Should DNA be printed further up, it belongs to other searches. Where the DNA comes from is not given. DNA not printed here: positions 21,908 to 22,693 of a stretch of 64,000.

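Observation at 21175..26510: ApbE-centred extracytosolic flavinylation / electron-transfer island with an unusual parts list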

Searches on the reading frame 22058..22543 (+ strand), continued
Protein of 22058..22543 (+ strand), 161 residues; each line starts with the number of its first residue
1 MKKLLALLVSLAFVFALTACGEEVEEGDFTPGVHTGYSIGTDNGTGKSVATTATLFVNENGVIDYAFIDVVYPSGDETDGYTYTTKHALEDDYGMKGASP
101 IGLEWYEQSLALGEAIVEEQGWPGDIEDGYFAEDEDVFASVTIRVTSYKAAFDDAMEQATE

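Call 92: find_encoding_contigs(protein=P0175, flank=8000, max_places=1)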
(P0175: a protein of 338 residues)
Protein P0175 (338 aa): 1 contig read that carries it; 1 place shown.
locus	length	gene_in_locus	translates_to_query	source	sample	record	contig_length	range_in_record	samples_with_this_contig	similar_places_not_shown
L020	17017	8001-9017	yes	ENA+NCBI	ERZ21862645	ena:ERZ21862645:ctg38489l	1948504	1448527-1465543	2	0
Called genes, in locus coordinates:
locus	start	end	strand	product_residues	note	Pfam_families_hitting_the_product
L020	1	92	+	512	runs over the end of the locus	PF02378:PTS_EIIC (weak)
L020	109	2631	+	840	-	PF01624:MutS_I, PF05192:MutS_III, PF05190:MutS_IV, PF00488:MutS_V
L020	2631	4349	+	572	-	PF02518:HATPase_c (weak), PF13589:HATPase_c_3, PF01119:DNA_mis_repair, PF08676:MutL_C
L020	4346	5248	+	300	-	PF01715:IPPT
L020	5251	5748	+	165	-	PF01625:PMSR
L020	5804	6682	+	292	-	PF00005:ABC_tran, PF13304:AAA_21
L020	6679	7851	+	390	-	PF12698:ABC2_membrane_3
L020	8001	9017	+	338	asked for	-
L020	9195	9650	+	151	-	PF01797:Y1_Tnp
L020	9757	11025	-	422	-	PF05496:RuvB_N, PF13177:DNA_pol3_delta2 (faint), PF00004:AAA, PF07728:AAA_5 (faint), PF13401:AAA_22 (faint), PF16193:AAA_assoc_2, PF12002:MgsA_C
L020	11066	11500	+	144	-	PF02580:Tyr_Deacylase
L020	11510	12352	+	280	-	PF00763:THF_DHG_CYH, PF02882:THF_DHG_CYH_C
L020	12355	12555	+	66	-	PF06107:DUF951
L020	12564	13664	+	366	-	PF01926:MMR_HSR1, PF02421:FeoB_N, PF06071:YchF-GTPase_C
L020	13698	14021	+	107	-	PF06153:CdAMP_rec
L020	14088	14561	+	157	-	PF02542:YgbB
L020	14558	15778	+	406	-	PF01966:HD, PF19276:HD_assoc_2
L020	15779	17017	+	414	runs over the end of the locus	PF05195:AMP_N, PF00557:Peptidase_M24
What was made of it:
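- Tried and rejected: Context of one two-domain family member (L020): uninformative, with no ApbE nearby (call 92).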

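Call 99: search_protein_families(library=pfam, alignment_id=A6, max_evalue=0.001)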
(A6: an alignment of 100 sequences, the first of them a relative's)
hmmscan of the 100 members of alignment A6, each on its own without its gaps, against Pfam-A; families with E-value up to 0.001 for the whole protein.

A. member 1, P0143 (991 aa): 0 families

B. families by the number of members that match (of 100 scanned): 21 families
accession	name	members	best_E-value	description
PF04205.19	FMN_bind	18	3.1e-25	FMN-binding domain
PF02368.24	Big_2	1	6.8e-10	Bacterial Ig-like domain (group 2)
PF09475.16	Dot_icm_IcmQ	1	1e-08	Dot/Icm secretion system protein (dot_icm_IcmQ)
PF04558.20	tRNA_synt_1c_R1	1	6.1e-08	Glutaminyl-tRNA synthetase, non-specific RNA binding region part 1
PF13988.11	DUF4225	1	1.2e-06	Protein of unknown function (DUF4225)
PF04151.21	PPC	1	2.7e-06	Bacterial pre-peptidase C-terminal domain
PF00581.25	Rhodanese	1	2.9e-06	Rhodanese-like domain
PF07495.19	Y_Y_Y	1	3.5e-06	Y_Y_Y domain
PF08817.16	YukD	1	8.8e-06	WXG100 protein secretion system (Wss), protein YukD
PF06742.16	DUF1214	1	5.3e-05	Protein of unknown function (DUF1214)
PF11605.14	Vps36_ESCRT-II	1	0.00011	Vacuolar protein sorting protein 36 Vps36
PF16342.10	DUF4972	1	0.00011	Domain of unknown function (DUF4972)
PF23802.1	DUF7178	1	0.00012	Family of unknown function (DUF7178)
PF24622.1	TMP_4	1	0.00021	Tape measure protein domain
PF05797.17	Rep_4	1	0.00025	Yeast trans-acting factor (REP1/REP2)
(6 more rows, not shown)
